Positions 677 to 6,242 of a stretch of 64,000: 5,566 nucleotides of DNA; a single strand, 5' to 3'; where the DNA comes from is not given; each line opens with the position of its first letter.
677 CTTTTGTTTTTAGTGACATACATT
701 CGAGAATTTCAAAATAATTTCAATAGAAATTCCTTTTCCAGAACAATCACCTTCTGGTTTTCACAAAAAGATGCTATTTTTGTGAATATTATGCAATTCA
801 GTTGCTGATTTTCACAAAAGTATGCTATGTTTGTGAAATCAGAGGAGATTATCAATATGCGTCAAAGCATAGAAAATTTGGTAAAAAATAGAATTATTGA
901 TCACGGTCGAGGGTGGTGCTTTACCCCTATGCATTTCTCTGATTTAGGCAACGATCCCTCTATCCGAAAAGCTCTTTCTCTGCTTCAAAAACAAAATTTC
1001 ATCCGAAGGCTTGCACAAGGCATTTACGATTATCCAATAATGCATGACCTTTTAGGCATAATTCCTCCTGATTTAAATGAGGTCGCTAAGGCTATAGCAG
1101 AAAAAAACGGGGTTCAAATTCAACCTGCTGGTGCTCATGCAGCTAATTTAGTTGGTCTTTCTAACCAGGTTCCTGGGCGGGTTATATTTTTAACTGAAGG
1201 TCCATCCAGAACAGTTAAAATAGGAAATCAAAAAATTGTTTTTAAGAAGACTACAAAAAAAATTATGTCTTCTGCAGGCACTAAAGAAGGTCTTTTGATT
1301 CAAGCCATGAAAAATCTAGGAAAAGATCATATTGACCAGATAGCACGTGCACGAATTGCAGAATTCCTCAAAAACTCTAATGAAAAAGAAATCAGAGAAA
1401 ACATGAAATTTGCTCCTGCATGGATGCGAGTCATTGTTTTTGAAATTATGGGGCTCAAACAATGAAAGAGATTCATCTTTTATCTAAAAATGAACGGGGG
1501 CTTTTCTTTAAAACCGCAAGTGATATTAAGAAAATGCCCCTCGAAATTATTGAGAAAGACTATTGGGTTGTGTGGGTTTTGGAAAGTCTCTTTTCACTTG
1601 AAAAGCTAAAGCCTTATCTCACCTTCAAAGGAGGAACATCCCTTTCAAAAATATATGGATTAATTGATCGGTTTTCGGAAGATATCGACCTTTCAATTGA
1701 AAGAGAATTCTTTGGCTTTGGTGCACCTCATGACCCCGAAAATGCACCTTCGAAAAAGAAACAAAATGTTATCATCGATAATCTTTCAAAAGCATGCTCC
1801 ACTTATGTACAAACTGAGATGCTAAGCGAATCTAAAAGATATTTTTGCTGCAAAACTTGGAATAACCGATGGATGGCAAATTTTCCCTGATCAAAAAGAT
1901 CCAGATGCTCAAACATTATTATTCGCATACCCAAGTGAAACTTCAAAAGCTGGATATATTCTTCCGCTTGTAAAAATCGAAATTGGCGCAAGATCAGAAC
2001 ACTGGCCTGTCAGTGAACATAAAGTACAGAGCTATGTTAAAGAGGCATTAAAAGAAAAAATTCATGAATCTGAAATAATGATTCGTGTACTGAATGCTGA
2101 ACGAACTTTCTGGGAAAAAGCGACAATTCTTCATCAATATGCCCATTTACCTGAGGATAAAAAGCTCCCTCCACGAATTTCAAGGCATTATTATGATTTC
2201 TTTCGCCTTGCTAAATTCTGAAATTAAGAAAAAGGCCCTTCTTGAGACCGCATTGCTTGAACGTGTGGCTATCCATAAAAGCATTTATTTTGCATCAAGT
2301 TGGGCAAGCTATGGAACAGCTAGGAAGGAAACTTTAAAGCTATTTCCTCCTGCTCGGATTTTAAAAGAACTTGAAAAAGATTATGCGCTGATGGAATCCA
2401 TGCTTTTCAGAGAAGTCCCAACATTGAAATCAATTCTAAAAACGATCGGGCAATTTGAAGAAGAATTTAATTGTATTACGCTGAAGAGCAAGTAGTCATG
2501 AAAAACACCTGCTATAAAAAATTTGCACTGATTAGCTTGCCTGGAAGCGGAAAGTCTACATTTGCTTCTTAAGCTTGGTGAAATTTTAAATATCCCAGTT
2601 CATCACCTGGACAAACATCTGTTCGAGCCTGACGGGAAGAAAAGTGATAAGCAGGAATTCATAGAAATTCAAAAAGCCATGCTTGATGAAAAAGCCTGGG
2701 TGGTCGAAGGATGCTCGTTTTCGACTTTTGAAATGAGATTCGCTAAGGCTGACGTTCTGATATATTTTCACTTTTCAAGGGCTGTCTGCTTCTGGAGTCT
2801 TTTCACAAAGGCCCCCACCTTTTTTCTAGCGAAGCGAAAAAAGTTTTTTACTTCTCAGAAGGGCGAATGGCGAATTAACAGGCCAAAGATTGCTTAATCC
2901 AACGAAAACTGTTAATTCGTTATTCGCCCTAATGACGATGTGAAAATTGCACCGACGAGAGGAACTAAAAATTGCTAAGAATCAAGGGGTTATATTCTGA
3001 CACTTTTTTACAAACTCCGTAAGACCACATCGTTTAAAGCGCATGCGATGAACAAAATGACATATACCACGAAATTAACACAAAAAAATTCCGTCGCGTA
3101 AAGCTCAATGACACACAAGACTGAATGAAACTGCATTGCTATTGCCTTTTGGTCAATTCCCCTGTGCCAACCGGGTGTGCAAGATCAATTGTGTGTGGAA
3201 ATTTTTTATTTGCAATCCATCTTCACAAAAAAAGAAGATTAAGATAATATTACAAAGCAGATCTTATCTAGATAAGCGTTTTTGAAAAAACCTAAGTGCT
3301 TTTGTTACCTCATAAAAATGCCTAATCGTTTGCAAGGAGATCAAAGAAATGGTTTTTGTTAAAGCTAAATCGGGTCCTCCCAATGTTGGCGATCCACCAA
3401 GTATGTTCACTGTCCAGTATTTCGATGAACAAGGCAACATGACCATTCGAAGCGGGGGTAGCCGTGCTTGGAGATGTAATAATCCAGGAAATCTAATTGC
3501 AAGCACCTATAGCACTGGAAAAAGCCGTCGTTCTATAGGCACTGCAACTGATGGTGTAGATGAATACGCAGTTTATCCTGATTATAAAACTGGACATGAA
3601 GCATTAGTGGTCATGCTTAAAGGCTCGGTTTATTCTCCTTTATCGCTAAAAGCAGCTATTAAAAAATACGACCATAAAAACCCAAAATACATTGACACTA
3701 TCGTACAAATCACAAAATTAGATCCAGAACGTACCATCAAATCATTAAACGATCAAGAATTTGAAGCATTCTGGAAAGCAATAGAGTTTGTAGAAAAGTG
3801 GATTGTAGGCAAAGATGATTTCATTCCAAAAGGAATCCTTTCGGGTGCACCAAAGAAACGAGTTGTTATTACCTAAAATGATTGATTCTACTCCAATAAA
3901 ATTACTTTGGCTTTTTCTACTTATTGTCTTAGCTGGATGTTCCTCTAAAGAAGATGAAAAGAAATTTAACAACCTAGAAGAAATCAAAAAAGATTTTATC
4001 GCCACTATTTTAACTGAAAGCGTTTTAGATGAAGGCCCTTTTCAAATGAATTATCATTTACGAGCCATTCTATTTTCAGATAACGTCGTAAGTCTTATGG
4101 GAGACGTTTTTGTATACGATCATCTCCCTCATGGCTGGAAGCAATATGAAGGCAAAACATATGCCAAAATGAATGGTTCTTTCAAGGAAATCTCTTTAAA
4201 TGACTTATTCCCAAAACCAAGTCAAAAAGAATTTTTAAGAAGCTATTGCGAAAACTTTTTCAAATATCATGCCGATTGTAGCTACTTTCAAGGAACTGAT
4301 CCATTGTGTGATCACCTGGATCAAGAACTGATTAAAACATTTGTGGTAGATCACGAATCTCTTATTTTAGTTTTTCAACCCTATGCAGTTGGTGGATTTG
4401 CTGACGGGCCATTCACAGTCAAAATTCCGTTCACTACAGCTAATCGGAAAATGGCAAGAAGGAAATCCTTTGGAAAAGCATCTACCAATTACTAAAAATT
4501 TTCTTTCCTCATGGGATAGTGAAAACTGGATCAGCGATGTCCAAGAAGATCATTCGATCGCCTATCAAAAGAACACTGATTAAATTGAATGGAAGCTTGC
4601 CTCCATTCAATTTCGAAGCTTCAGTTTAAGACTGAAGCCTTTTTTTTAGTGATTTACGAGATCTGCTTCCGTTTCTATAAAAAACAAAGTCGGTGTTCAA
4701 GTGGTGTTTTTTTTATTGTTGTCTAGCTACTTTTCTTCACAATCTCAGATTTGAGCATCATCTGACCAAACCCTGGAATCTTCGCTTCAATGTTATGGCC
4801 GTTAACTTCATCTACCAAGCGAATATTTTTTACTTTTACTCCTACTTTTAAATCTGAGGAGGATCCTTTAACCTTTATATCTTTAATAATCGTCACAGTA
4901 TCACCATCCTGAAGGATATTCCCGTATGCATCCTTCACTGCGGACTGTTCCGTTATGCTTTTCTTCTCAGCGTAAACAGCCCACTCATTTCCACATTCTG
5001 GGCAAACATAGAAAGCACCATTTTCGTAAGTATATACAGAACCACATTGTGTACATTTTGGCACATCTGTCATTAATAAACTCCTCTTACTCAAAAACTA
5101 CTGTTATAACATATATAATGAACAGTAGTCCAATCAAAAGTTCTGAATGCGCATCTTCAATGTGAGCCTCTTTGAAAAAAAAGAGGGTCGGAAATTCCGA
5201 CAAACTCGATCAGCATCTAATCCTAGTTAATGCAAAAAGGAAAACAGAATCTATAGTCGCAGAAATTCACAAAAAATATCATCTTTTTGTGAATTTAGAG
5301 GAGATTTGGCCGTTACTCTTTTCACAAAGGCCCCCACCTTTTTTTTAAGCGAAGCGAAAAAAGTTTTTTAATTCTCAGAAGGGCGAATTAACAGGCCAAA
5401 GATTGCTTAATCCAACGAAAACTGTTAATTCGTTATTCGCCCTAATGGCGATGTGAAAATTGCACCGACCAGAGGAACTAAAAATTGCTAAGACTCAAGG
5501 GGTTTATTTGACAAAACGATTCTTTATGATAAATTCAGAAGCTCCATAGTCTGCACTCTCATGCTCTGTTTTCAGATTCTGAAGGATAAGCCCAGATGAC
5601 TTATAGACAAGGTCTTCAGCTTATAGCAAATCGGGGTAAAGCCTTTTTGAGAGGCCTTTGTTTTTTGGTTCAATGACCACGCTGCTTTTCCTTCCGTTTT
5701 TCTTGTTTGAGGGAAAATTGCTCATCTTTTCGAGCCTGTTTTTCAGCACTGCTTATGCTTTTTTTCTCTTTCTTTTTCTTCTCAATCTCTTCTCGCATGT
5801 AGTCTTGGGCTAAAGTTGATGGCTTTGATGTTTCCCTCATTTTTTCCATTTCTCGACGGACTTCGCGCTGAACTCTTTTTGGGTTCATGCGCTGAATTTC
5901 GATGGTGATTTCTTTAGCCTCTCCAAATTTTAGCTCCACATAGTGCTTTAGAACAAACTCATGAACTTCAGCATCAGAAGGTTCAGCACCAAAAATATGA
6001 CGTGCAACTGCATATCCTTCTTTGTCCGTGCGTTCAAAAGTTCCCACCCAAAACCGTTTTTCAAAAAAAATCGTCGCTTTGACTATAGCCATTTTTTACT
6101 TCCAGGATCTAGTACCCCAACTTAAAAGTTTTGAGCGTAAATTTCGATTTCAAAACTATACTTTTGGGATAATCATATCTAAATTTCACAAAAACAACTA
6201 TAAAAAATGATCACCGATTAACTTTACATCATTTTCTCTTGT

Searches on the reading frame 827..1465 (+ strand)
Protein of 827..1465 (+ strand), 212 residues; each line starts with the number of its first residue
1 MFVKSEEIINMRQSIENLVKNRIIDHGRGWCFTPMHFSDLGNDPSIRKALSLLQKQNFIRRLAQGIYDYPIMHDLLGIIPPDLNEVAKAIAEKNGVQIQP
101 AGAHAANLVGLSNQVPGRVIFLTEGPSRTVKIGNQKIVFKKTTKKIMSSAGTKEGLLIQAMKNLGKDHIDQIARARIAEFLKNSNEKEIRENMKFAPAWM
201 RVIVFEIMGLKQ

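Call 76: search_protein_families(library=pfam, proteins=[window:827-1465:+], max_evalue=0.001)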
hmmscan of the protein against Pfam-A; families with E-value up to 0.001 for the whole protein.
window:827-1465:+ (212 aa): 1 family
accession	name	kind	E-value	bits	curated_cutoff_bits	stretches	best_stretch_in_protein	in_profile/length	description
PF19570.5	DUF6088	-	6.8e-45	153.4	25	1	20-189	3-172/172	Family of unknown function (DUF6088)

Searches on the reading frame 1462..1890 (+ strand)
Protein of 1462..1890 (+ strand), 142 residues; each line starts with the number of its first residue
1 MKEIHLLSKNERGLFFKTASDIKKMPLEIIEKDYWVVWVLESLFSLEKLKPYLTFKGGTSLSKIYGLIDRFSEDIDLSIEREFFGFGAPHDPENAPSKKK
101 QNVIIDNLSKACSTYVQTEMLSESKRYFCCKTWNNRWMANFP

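Call 76: search_protein_families(library=pfam, proteins=[window:1462-1890:+], max_evalue=0.001)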
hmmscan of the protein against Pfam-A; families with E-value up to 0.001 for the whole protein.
window:1462-1890:+ (142 aa): 1 family
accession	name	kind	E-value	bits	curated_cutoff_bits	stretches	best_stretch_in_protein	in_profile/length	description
PF08843.17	AbiEii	-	7.1e-15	56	22.5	1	39-115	2-59/238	Nucleotidyl transferase AbiEii toxin, Type IV TA system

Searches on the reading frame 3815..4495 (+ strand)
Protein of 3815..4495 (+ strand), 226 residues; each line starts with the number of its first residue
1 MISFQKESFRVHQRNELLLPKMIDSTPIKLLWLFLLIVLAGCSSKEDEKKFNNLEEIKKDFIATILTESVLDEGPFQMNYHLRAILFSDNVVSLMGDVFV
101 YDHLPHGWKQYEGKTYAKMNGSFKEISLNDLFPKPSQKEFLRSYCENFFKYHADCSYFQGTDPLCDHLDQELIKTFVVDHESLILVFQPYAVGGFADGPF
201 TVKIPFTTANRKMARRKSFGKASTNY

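Call 62: search_protein_families(library=pfam, proteins=[window:3815-4495:+], max_evalue=0.001)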
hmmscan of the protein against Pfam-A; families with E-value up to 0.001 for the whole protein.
window:3815-4495:+ (226 aa): 1 family
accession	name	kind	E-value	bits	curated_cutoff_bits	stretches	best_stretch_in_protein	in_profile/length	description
PF11738.13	DUF3298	-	6.3e-07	30.7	24.1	1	130-206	2-83/84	Protein of unknown function (DUF3298)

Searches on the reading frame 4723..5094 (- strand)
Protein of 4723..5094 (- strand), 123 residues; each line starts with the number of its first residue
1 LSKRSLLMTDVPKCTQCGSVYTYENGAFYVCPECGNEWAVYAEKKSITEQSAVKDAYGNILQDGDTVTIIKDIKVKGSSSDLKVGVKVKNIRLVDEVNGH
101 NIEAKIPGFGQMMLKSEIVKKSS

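Call 76: search_protein_families(library=pfam, proteins=[window:4723-5094:-], max_evalue=0.001)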
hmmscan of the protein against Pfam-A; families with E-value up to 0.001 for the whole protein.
window:4723-5094:- (123 aa): 6 families
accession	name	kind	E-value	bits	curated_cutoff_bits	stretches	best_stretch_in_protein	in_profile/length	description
PF03831.20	YjdM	-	4.3e-30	103.8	23.2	1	53-121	1-68/69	PhnA domain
PF08274.17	Zn_Ribbon_YjdM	-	6.7e-13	48.8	30.8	1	11-39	2-30/30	PhnA Zinc-Ribbon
PF09845.14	OapC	-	0.00034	21.3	23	1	13-80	3-67/133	Origin-associated protein OapC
PF08271.17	Zn_Ribbon_TF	-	0.00034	20.5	29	1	13-37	2-28/43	TFIIB zinc-binding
PF11781.13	Zn_ribbon_RRN7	-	0.00072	19.6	27.1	0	9-38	2-31/32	Zinc-finger of RNA-polymerase I-specific TFIIB, Rrn7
PF06221.18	zf-C2HC5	-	0.00085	19.7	25.8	0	7-47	13-53/54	Putative zinc finger motif, C2HC5-type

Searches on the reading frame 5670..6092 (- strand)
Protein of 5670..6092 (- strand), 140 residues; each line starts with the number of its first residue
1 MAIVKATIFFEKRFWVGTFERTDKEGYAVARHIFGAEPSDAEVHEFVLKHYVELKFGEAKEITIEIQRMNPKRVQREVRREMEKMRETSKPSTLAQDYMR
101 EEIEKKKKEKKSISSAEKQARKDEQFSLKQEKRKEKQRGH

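Call 76: search_protein_families(library=pfam, proteins=[window:5670-6092:-], max_evalue=0.001)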
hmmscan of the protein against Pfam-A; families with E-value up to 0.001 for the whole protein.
window:5670-6092:- (140 aa): 1 family
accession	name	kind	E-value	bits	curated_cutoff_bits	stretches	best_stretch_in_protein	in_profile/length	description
PF11208.13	DUF2992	-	1.1e-40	139.4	23.8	1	7-140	2-132/132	Protein of unknown function (DUF2992)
